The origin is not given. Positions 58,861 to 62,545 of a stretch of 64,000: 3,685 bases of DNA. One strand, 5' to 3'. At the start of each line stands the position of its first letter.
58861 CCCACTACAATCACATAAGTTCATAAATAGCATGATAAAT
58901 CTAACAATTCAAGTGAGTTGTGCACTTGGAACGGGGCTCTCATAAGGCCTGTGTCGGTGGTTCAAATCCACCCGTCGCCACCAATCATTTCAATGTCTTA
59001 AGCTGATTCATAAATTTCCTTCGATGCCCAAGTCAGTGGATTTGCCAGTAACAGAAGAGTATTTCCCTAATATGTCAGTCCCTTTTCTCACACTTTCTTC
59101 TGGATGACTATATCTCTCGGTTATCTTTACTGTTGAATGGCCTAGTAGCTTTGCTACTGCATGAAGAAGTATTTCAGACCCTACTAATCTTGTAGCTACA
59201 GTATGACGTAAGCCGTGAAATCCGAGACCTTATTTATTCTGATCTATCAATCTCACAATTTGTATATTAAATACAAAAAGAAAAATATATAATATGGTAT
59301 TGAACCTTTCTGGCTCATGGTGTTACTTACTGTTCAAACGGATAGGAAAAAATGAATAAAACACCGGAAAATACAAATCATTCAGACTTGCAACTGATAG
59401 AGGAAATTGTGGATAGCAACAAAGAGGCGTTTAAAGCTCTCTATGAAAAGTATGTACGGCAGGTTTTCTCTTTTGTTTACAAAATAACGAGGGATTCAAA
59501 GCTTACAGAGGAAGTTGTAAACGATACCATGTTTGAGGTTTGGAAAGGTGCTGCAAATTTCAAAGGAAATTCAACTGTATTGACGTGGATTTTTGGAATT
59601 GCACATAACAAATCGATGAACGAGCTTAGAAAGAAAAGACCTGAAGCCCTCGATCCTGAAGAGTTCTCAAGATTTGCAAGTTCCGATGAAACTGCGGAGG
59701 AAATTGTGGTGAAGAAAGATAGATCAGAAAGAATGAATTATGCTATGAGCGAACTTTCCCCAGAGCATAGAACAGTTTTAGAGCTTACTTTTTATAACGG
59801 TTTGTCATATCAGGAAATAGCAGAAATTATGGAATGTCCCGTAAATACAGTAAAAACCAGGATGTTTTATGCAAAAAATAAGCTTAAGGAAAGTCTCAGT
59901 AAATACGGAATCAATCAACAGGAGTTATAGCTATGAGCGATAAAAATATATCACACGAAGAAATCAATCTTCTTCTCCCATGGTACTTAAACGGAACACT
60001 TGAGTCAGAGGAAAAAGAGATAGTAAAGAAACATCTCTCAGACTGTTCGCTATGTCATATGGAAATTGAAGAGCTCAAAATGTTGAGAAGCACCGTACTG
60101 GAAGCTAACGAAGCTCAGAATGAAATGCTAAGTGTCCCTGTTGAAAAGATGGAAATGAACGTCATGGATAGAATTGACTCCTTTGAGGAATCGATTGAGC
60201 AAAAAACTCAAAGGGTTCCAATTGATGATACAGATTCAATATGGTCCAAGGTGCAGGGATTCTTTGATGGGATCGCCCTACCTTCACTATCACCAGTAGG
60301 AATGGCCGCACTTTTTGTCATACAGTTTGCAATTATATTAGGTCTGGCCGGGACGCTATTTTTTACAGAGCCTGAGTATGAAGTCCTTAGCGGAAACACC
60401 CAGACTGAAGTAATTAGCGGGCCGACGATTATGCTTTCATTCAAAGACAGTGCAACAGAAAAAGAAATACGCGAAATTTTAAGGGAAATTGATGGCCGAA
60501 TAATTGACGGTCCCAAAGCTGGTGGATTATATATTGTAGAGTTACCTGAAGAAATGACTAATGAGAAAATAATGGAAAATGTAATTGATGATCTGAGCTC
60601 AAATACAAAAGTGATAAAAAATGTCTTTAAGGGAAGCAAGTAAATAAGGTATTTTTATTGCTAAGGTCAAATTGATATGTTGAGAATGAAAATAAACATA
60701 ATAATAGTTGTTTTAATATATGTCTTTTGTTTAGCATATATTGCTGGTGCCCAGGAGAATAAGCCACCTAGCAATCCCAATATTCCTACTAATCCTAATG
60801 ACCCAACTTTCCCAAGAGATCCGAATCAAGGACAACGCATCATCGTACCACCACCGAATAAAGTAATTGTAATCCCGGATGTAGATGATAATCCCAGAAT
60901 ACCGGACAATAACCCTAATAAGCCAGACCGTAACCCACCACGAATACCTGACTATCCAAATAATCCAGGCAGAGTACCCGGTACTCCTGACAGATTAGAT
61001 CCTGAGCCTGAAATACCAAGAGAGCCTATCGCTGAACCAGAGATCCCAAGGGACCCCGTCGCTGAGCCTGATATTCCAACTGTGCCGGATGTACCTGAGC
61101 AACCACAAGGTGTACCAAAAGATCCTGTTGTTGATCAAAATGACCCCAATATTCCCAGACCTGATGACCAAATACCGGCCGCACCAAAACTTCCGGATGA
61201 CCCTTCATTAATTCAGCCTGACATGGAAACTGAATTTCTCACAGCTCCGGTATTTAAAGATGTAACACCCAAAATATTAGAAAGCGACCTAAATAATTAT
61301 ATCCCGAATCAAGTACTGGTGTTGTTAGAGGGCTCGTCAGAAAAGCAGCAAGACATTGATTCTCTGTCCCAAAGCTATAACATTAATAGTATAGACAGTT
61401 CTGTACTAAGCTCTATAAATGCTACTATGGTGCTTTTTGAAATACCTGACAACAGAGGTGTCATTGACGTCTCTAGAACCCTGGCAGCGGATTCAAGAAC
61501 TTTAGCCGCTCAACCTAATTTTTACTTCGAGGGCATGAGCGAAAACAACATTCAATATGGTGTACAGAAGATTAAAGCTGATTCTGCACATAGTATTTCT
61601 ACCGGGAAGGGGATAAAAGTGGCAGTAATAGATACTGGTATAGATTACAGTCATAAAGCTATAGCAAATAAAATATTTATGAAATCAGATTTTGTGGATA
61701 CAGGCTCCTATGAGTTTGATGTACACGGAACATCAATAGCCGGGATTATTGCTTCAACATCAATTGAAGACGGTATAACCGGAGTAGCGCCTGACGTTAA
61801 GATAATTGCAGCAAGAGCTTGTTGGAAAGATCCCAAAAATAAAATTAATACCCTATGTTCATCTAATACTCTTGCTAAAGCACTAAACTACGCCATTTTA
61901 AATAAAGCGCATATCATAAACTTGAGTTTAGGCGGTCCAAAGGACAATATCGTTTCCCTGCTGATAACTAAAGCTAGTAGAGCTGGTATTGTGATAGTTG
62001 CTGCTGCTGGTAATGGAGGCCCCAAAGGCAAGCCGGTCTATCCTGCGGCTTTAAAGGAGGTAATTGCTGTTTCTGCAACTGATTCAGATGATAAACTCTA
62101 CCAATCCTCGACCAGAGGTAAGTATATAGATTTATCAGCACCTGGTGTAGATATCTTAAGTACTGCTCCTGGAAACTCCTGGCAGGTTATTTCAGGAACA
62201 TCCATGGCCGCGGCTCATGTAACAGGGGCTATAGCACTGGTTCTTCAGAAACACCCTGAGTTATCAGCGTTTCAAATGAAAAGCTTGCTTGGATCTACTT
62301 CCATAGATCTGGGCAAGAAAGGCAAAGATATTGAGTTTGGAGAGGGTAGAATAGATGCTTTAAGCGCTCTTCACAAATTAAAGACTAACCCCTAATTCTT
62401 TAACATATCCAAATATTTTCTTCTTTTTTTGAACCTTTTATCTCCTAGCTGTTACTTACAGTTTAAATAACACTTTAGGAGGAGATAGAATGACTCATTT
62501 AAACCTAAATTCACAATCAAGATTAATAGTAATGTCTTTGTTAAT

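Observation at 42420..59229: tRNA-Met-associated ~16.4 kb island bounded by a 50-bp exact repeat of the tRNA 3' half, with an integrase remnant beyond the right repeat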

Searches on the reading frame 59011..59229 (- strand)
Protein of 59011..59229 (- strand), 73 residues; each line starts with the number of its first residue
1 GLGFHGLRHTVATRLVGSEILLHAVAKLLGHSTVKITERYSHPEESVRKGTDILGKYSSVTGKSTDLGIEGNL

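Call 12: search_protein_families(library=pfam, proteins=[window:59011-59229:-])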
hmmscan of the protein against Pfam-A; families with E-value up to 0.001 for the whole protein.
window:59011-59229:- (73 aa): 1 family
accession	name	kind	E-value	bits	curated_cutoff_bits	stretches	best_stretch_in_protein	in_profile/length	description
PF00589.27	Phage_integrase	-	1.4e-10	41.6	27.1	1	3-44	128-169/172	Phage integrase family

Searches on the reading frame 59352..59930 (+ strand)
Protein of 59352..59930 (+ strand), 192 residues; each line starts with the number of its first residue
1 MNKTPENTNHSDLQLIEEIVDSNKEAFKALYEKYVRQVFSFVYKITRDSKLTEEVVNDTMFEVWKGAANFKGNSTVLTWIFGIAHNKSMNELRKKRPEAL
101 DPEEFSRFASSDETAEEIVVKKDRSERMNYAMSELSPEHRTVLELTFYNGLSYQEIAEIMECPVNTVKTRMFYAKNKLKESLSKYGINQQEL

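Call 12: search_protein_families(library=pfam, proteins=[window:59352-59930:+])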
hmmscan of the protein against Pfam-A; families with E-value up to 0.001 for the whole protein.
window:59352-59930:+ (192 aa): 5 families
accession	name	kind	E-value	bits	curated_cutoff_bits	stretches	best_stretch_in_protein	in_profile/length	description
PF08281.18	Sigma70_r4_2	-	4.5e-15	55.5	25.7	1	130-178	6-54/54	Sigma-70, region 4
PF04542.20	Sigma70_r2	-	9.2e-14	51.4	24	1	30-96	1-69/71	Sigma-70 region 2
PF04545.22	Sigma70_r4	-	2.3e-13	49.8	24.1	1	131-180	1-50/50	Sigma-70, region 4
PF07638.17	Sigma70_ECF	-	1.8e-07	31.7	21.1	1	132-183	133-184/185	ECF sigma factor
PF00196.25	GerE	-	0.00045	20.2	23.5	1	134-179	2-46/57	Bacterial regulatory proteins, luxR family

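Call 17: find_encoding_contigs(protein=window:59352-59930:+, flank=10000, max_places=10)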
Protein window:59352-59930:+ (192 aa): 1 contig read that carries it; 1 place shown.
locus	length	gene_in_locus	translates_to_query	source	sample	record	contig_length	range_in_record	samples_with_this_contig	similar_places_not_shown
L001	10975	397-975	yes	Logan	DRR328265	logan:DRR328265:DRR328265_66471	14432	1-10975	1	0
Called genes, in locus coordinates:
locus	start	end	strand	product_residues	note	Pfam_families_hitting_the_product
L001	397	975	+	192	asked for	PF04542:Sigma70_r2, PF07638:Sigma70_ECF (weak), PF08281:Sigma70_r4_2, PF04545:Sigma70_r4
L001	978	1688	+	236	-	-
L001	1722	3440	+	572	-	PF00082:Peptidase_S8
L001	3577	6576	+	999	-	-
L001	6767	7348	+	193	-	-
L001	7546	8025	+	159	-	-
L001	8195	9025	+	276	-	-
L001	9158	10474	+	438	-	-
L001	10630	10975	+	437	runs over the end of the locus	-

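Call 45: find_homologous_proteins(query=L001:9158-10474:+, max_evalue=0.00001)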
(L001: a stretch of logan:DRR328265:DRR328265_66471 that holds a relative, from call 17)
Query L001:9158-10474:+ (438 aa): 2016 proteins with E <= 0.00001 among 8000 candidates; the best 120 are listed.
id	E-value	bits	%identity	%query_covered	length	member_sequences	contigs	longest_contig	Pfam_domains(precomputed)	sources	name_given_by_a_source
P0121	3.1e-285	964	100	100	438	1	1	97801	-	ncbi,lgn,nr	ncbi:MAG: hypothetical protein DHS20C13_11100 [Thermodesulfobacteriota bacterium]|nr:MAG: hypothetic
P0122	1.7e-182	625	65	99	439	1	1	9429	-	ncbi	ncbi:MAG: choice-of-anchor Q domain-containing protein [Thermodesulfobacteriota bacterium]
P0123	2.4e-147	509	57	99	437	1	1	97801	-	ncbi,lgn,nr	ncbi:MAG: CSLREA domain-containing protein [Thermodesulfobacteriota bacterium]|nr:MAG: CSLREA domain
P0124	1.4e-142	494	54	99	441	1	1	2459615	-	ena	-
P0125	1.5e-141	490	55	99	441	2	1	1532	-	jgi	-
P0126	4.3e-134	466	53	100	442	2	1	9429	-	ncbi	ncbi:MAG: choice-of-anchor Q domain-containing protein [Thermodesulfobacteriota bacterium]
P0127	5.6e-131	455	55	92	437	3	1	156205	PF13229.13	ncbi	-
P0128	9.9e-130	451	53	99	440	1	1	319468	-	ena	-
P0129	7.9e-129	448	53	100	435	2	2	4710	-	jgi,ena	-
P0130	1.1e-127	444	52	100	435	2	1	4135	-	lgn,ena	-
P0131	4.5e-127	442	52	99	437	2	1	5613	-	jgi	jgi:CSLREA domain-containing protein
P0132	4.3e-126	439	55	90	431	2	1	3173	-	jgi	-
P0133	3.2e-124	433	53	99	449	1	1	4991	-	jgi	jgi:hypothetical protein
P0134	3.1e-120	420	52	98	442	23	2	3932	-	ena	-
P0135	5.3e-119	416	51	99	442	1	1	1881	-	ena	-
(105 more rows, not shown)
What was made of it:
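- The source is a MAG (call 45).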

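Call 46: find_encoding_contigs(protein=P0121, flank=10000, max_places=4)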
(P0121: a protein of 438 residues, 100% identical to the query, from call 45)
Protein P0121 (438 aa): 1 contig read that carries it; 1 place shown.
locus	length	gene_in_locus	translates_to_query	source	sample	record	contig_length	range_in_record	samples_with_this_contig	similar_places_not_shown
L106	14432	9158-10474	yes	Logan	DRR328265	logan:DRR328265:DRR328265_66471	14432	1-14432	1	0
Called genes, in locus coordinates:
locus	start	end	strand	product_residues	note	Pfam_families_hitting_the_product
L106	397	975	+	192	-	PF04542:Sigma70_r2, PF07638:Sigma70_ECF (weak), PF08281:Sigma70_r4_2, PF04545:Sigma70_r4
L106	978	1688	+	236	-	-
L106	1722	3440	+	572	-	PF00082:Peptidase_S8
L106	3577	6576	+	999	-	-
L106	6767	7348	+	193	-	-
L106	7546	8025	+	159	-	-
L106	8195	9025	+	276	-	-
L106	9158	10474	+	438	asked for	-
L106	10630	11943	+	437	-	-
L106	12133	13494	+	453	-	PF13174:TPR_6 (faint), PF13428:TPR_14 (faint), PF13431:TPR_17 (faint), PF13432:TPR_16 (weak), PF00515:TPR_1, PF07719:TPR_2 (weak), PF13414:TPR_11, PF14559:TPR_19, +5 more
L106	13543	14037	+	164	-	-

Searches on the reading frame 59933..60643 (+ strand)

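Call 13: search_protein_families(library=pfam, proteins=[window:59933-60643:+], max_evalue=0.01)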
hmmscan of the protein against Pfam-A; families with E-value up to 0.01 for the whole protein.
window:59933-60643:+ (236 aa): 1 family
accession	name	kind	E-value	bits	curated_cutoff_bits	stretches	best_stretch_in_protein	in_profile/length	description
PF13490.11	zf-HC2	-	1.2e-05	25.8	22.2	1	10-41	3-34/35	Putative zinc-finger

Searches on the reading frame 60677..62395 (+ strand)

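Call 13: search_protein_families(library=pfam, proteins=[window:60677-62395:+], max_evalue=0.01)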
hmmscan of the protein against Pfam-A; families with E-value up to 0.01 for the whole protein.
window:60677-62395:+ (572 aa): 1 family
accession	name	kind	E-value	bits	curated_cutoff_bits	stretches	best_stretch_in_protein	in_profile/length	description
PF00082.27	Peptidase_S8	-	2.4e-50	171.9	21.8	1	310-557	1-288/288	Subtilase family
